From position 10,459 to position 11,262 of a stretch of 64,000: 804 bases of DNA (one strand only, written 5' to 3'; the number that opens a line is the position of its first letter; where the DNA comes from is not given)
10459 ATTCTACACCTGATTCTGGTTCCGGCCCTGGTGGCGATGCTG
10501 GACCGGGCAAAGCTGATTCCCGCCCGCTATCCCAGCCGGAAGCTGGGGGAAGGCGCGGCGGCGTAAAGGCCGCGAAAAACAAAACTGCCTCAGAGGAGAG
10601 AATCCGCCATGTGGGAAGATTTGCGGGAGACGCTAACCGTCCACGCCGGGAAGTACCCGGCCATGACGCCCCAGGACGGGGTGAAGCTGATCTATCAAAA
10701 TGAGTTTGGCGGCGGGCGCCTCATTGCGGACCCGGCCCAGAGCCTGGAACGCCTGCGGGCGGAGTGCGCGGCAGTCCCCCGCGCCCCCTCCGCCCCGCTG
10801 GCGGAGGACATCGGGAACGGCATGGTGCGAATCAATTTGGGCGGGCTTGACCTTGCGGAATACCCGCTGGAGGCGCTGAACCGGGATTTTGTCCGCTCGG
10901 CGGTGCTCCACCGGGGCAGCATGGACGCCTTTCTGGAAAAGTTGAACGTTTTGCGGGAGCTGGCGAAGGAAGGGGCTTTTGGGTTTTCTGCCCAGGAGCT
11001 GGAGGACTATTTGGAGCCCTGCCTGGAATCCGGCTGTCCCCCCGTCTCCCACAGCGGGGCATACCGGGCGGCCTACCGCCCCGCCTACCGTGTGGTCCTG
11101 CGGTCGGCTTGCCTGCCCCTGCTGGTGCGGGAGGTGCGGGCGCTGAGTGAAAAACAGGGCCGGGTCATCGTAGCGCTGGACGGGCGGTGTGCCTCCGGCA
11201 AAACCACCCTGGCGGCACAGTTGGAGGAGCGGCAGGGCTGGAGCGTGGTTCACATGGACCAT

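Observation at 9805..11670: B12-cluster-linked ECF S-component plus novel two-domain P-loop kinase behind an unclassified terminator/antiterminator leader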

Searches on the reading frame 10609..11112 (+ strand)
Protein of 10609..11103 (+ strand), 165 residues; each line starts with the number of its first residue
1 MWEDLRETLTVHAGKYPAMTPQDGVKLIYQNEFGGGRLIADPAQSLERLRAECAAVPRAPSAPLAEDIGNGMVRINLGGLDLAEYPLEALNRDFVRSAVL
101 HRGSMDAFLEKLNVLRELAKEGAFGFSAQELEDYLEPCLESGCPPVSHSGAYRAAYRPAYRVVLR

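Call 5: search_protein_families(library=ncbifam, proteins=[window:10609-11103:+], max_evalue=1)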
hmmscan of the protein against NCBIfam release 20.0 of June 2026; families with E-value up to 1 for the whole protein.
window:10609-11103:+ (165 aa): 1 family
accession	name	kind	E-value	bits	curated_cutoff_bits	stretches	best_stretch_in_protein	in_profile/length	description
NF004204.0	PRK05653.2-5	subfamily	0.2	11.1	352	1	50-109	27-78/226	3-oxoacyl-ACP reductase FabG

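Call 25: search_solved_structures(query=A2, max_evalue=10, show_alignments=2)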
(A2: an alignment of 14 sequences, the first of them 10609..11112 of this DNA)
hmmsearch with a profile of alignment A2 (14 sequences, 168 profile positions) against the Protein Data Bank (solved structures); distinct sequences matched with E-value up to 10: 1.
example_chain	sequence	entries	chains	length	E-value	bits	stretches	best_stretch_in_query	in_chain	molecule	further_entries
7twz_A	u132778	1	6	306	1.4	11.8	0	33-68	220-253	Putative oxidoreductase, NAD(P)-linked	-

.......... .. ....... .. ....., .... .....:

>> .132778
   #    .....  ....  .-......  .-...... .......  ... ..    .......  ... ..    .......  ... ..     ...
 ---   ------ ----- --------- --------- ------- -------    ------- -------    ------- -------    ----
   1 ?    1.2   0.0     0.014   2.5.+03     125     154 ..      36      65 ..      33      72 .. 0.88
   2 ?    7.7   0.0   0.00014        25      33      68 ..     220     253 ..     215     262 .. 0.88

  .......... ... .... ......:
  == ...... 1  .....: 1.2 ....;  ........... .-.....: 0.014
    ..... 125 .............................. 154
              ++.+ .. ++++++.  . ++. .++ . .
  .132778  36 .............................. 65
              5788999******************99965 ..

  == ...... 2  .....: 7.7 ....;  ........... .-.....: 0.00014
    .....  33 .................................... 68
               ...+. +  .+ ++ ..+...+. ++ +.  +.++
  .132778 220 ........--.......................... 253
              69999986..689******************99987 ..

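Call 26: search_protein_families(library=pfam, alignment_id=A2, max_evalue=10)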
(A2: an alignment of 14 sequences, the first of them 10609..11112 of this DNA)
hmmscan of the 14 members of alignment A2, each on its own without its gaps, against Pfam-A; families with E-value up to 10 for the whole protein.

A. member 1, window:10609-11112:+ (168 aa): 1 family
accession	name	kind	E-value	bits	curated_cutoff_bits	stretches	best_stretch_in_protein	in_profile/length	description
PF07546.18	EMI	-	0.049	14.8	25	1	131-165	25-54/69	EMI domain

B. families by the number of members that match (of 14 scanned): 7 families
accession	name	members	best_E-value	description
PF07546.18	EMI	2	0.0082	EMI domain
PF13495.12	Phage_int_SAM_4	1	0.074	Phage integrase, N-terminal SAM-like domain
PF18016.8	SAM_3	1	0.15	SAM domain (Sterile alpha motif)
PF21538.2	Med15_M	1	0.16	ARC105/Med15 mediator subunit central domain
PF11740.13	KfrA_N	1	0.2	Plasmid replication region DNA-binding N-term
PF07295.17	DUF1451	1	0.2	Zinc-ribbon containing domain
PF06553.17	BNIP3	1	0.3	BNIP3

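Call 28: predict_structure(alignment_id=A2)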
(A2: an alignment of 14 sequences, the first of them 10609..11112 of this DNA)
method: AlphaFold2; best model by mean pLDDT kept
length: 168 residues; sequences in the alignment: 14
mean_pLDDT: 93.4   pTM: 0.87
mean pLDDT of the five models: 93.4, 92.7, 92.6, 89.1, 88.6
residues with pLDDT >= 90: 143; 70-90: 24; 50-70: 1; < 50: 0
segments of 3 or more residues with pLDDT < 50: none
pLDDT, mean of each block of 10 residues (from residue 1): 90 95 97 88 89 92 93 95 94 94 94 98 97 97 92 91 93
secondary structure, 60 per line:
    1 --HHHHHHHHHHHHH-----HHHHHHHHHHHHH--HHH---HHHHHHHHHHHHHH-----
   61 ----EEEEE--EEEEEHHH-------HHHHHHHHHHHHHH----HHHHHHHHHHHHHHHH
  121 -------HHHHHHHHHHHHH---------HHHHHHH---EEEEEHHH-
elements in order: H3-15 H21-33 H42-55 E65-69 E72-76 H87-100 H105-120 H128-140 H150-156 E160-164

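Call 34: fold_search(model_id=the predicted structure, library=pdb)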
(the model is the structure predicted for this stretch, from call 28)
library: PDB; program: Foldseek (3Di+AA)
matches with E <= 10: 36; with E <= 0.001: 0
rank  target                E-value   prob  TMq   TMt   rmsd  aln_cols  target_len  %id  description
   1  3f9r_A                1.8e+00  0.05  0.15  0.12  15.0        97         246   14  Crystal Structure of Trypanosoma Brucei phosphomannosemutase, TB.10.700.370 (released 2009-03-10)
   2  8b5v_A                2.0e+00  0.04  0.15  0.12  14.9        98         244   16  Crystal Structure of Trypanosoma Cruzi phosphomannosemutase (released 2022-10-05)
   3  8b5v_B                3.4e+00  0.02  0.13  0.10  14.5        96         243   16  Crystal Structure of Trypanosoma Cruzi phosphomannosemutase (released 2022-10-05)
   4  9d4c_E                4.3e+00  0.03  0.14  0.11  11.4        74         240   12  Proteasome core particle assembly intermediate Blm10:alpha-ring purified from Saccharomyces cerevisiae. (released 2025-08-20)
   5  9rb2_D                5.0e+00  0.06  0.25  0.16  10.0       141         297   13  Crystal Structure of glxR (released 2025-12-24)
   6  5ue7_A                5.0e+00  0.03  0.14  0.10  14.3        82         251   13  Crystal structure of the phosphomannomutase PMM1 from Candida albicans, apoenzyme state (released 2017-02-01)
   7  6i5x_B                5.0e+00  0.02  0.13  0.09  16.0       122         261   12  Crystal structure of Aspergillus fumigatus phosphomannomutase (released 2019-11-27)
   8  9d0t_E                5.3e+00  0.02  0.15  0.11  11.1        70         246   11  Proteasome core particle assembly intermediate Blm10:13S purified from Saccharomyces cerevisiae (released 2024-12-04)
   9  2i54_A                5.6e+00  0.02  0.13  0.10  14.9        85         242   18  Phosphomannomutase from Leishmania mexicana (released 2007-04-17)
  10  6ys9_A                5.9e+00  0.06  0.18  0.09  11.7        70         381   20  T_926 truncate of ChlH from Thermosynechococcus elongatus at 1.64 A resolution (released 2020-12-09)
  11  6i5x_A                5.9e+00  0.02  0.14  0.10  15.7       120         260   12  Crystal structure of Aspergillus fumigatus phosphomannomutase (released 2019-11-27)
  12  9hn3_A                6.2e+00  0.02  0.15  0.12  14.9        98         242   17  Mouse phosphomannomutase 2 in apo state from crystals with PEG 3350 (released 2025-12-24)
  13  2lyi_MODEL_1_A        6.6e+00  0.03  0.24  0.24  14.0       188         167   11  Repetitive domain (RP) of aciniform spidroin 1 from Nephila antipodiana (released 2013-01-16)
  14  8r6i_A                7.0e+00  0.02  0.20  0.26  15.3       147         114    7  Crystal structure of Candida glabrata Bdf1 bromodomain 1 in the unbound state (released 2024-10-30)
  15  7myv_A                7.0e+00  0.02  0.15  0.12  14.8        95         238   19  Plasmodium falciparum HAD5/PMM (released 2022-03-30)
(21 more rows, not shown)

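Call 69: search_protein_representatives(alignment_id=A2)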
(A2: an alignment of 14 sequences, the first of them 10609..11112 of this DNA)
Query: 14 sequences, 168 profile positions. Proteins with E-value up to 0.001 (for the whole library): 3456; up to 1e-10: 2266; up to 1e-30: 464. The best 150 are listed.
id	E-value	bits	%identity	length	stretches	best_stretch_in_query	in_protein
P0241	1.3e-71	256.0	-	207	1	1-167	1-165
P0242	2.5e-70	251.8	-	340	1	6-164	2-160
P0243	1.8e-68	245.7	-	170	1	1-166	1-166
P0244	3.0e-68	245.0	-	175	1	3-167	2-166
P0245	1.6e-67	242.7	-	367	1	4-167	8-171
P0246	6.7e-64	230.9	-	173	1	3-166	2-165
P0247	9.4e-61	220.7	-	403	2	59-167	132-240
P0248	7.3e-60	217.8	-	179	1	2-166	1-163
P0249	4.3e-57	208.8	-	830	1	2-167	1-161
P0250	4.1e-56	205.6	-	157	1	19-166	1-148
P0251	4.7e-56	205.4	-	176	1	3-167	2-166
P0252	4.8e-56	205.4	-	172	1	6-167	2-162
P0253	3.6e-55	202.5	-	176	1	1-165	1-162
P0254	6.6e-55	201.6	-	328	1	4-165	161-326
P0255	7.8e-55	201.4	-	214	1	4-166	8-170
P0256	1.0e-54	201.0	-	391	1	3-165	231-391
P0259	1.5e-54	200.5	-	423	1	4-167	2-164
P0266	3.9e-53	195.9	-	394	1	3-165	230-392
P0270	1.8e-52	193.7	-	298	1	3-165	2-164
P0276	5.3e-52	192.2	-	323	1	5-167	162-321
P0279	1.8e-51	190.5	-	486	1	1-166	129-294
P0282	1.1e-50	187.9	-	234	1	4-165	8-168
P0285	1.8e-50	187.2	-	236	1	5-166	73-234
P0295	3.5e-49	183.0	-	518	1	3-166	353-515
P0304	7.6e-49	181.9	-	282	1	6-166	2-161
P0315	5.7e-48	179.1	-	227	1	6-165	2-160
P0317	9.9e-48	178.3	-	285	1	4-166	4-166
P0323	1.7e-47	177.6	-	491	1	3-165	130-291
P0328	3.4e-47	176.5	-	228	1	6-164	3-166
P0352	1.4e-44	168.0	-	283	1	3-164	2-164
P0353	1.7e-44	167.8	-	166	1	2-164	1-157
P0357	2.0e-44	167.6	-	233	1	5-164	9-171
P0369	1.1e-43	165.1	-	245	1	3-166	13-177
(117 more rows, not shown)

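Call 70: search_protein_families(library=pfam, proteins=[P0249, P0254, P0256, P0266, P0276, P0279, P0295, P0323, P0259, P0247], max_evalue=0.001)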
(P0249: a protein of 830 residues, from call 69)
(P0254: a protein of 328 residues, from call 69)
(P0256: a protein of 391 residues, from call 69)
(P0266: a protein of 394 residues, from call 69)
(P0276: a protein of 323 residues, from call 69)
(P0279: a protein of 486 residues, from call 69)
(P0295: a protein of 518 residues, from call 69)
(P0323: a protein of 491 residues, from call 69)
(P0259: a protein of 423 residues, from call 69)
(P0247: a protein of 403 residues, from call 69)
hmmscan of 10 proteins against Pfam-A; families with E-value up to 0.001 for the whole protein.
P0249 (830 aa): 1 family
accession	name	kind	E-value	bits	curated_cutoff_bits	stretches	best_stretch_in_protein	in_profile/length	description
PF10101.14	DUF2339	-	8.3e-06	25.3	33.6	1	716-816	555-658/659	Predicted membrane protein (DUF2339)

P0254 (328 aa): 4 families
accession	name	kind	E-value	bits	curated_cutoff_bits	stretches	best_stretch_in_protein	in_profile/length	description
PF00583.31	Acetyltransf_1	-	4.6e-09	37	20.7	1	27-132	13-116/116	Acetyltransferase (GNAT) family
PF13527.13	Acetyltransf_9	-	3.7e-08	33.9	25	1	56-134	46-126/127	Acetyltransferase (GNAT) domain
PF13508.13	Acetyltransf_7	-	8.1e-08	33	27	1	53-133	5-83/84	Acetyltransferase (GNAT) domain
PF13673.13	Acetyltransf_10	-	1.6e-05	25.4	23.6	1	39-136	20-111/128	Acetyltransferase (GNAT) domain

P0256 (391 aa): 7 families
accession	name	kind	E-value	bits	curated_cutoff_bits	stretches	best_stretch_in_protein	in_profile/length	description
PF13649.12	Methyltransf_25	-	2.4e-12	47.8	27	1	53-144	2-97/97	Methyltransferase domain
PF08242.18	Methyltransf_12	-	6.4e-12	46.5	30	1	53-145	1-97/98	Methyltransferase domain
PF08241.18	Methyltransf_11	-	1.1e-11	45.6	21.2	1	53-146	1-93/95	Methyltransferase domain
PF13489.12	Methyltransf_23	-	8.8e-10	39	27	1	43-206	15-163/164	Methyltransferase domain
PF03848.20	TehB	-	8.8e-08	32.2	20.4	1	46-174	29-157/193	Tellurite resistance protein TehB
PF13847.12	Methyltransf_31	-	1.8e-07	31.4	27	1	47-152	2-113/145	Methyltransferase domain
PF02353.26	CMAS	-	3e-06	27.2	27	1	39-160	53-176/273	Mycolic acid cyclopropane synthetase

P0266 (394 aa): 1 family
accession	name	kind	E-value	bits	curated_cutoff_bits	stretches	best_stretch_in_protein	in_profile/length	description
PF00520.37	Ion_trans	-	2.3e-10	40.5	25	1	4-201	2-226/241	Ion transport protein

P0276 (323 aa): 2 families
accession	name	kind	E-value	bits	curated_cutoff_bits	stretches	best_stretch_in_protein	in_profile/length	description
PF00583.31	Acetyltransf_1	-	0.00013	22.6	20.7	1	95-144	68-116/116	Acetyltransferase (GNAT) family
PF13302.13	Acetyltransf_3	-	0.0005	21.2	25.4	1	15-145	2-138/138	Acetyltransferase (GNAT) domain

P0279 (486 aa): 3 families
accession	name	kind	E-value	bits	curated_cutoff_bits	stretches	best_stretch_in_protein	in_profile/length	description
PF13411.12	MerR_1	-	6.2e-21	74.7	21.6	1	4-71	1-67/69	MerR HTH family regulatory protein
PF00376.29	MerR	-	1.1e-13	51.2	28.2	1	5-42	1-38/38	MerR family regulatory protein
PF09278.17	MerR-DNA-bind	-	2.9e-07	31.4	25.4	1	48-103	2-57/65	MerR, DNA binding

P0295 (518 aa): 3 families
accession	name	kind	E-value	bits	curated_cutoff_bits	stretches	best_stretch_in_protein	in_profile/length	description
PF00072.30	Response_reg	-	1.5e-24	86.7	30.2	1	8-120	1-110/111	Response regulator receiver domain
PF12833.13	HTH_18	-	1.3e-20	73.9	33.6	1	258-336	2-80/80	Helix-turn-helix domain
PF00165.29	HTH_AraC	-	8.4e-14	51.7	26.6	1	301-335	9-42/42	Bacterial regulatory helix-turn-helix proteins, AraC family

P0323 (491 aa): 3 families
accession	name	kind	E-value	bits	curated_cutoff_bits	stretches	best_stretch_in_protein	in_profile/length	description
PF13411.12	MerR_1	-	2.2e-19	69.8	21.6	1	3-70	1-67/69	MerR HTH family regulatory protein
PF00376.29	MerR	-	9.7e-15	54.5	28.2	1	4-41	1-38/38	MerR family regulatory protein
PF09278.17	MerR-DNA-bind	-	8.4e-05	23.6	25.4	1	47-113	2-64/65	MerR, DNA binding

P0259 (423 aa): 4 families
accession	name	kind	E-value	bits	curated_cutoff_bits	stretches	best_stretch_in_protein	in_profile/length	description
PF12146.15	Hydrolase_4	-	1e-13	51.6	27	1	205-318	6-116/239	Serine aminopeptidase, S33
PF00326.27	Peptidase_S9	-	2.9e-08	33.9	22.6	1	257-403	43-190/213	Prolyl oligopeptidase family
PF00561.26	Abhydrolase_1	-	3e-08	34.1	25.8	0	339-400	176-238/245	alpha/beta hydrolase fold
PF05448.18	AXE1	-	3.7e-05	23.1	21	0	179-322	60-219/321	Acetyl xylan esterase (AXE1)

P0247 (403 aa): 0 families

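Call 71: search_protein_families(library=pfam, proteins=[P0270, P0304, P0317, P0352, P0282, P0315, P0328, P0357, P0369, P0285], max_evalue=0.01)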
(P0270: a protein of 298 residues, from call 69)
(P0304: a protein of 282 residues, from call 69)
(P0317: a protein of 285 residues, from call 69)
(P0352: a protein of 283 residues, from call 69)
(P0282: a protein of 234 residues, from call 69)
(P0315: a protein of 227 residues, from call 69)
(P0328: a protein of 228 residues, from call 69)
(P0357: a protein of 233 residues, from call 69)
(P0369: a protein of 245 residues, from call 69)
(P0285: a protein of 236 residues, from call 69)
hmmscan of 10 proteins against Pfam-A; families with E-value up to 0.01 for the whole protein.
P0270 (298 aa): 0 families

P0304 (282 aa): 1 family
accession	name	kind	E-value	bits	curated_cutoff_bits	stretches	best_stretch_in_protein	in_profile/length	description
PF01712.25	dNK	-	0.0058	16.8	27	1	184-211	1-28/203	Deoxynucleoside kinase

P0317 (285 aa): 0 families

P0352 (283 aa): 1 family
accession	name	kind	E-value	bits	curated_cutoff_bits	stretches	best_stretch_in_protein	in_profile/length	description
PF01035.26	DNA_binding_1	-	2.6e-24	85.3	27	1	178-256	2-78/81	6-O-methylguanine DNA methyltransferase, DNA binding domain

P0282 (234 aa): 0 families

P0315 (227 aa): 3 families
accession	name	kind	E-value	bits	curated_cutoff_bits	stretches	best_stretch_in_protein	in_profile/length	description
PF13238.12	AAA_18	-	0.00094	20.1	29.4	1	186-211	1-25/128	AAA domain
PF00931.28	NB-ARC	-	0.0042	16.8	23.5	1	170-201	6-36/248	NB-ARC domain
PF25199.1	nSTAND_NTPase5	-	0.0044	17.3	34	1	153-199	9-57/145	Novel STAND NTPase 5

P0328 (228 aa): 0 families

P0357 (233 aa): 0 families

P0369 (245 aa): 0 families

P0285 (236 aa): 0 families

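Call 73: find_encoding_contigs(protein=P0243, flank=6000, max_places=4)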
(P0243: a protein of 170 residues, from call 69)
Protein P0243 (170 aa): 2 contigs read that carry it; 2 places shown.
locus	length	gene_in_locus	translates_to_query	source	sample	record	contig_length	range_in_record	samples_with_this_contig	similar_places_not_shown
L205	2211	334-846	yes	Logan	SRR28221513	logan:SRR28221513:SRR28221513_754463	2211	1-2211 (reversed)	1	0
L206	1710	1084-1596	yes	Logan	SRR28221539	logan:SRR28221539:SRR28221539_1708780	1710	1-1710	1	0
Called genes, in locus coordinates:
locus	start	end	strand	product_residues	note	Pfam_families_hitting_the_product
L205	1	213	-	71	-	?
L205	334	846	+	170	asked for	-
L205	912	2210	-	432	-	?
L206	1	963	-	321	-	?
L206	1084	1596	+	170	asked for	-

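Call 74: find_encoding_contigs(protein=P0353, flank=6000, max_places=4)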
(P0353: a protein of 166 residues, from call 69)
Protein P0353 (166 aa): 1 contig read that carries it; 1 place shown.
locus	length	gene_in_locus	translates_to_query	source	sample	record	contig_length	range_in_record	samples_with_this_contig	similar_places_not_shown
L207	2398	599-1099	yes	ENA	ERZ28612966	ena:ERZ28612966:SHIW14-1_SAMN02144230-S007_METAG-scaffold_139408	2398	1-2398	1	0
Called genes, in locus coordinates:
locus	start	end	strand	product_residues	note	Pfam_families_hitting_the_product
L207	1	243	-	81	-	?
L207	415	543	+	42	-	-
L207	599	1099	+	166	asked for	-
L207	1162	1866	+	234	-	-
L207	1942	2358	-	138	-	PF00011:HSP20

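Call 75: find_encoding_contigs(protein=P0246, flank=6000, max_places=4)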
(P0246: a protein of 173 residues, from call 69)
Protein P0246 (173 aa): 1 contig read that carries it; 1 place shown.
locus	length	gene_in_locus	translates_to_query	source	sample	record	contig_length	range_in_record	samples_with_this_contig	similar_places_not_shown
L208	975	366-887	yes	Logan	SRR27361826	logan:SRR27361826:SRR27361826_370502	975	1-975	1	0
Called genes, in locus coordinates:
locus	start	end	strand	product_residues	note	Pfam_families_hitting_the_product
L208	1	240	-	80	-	?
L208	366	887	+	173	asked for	-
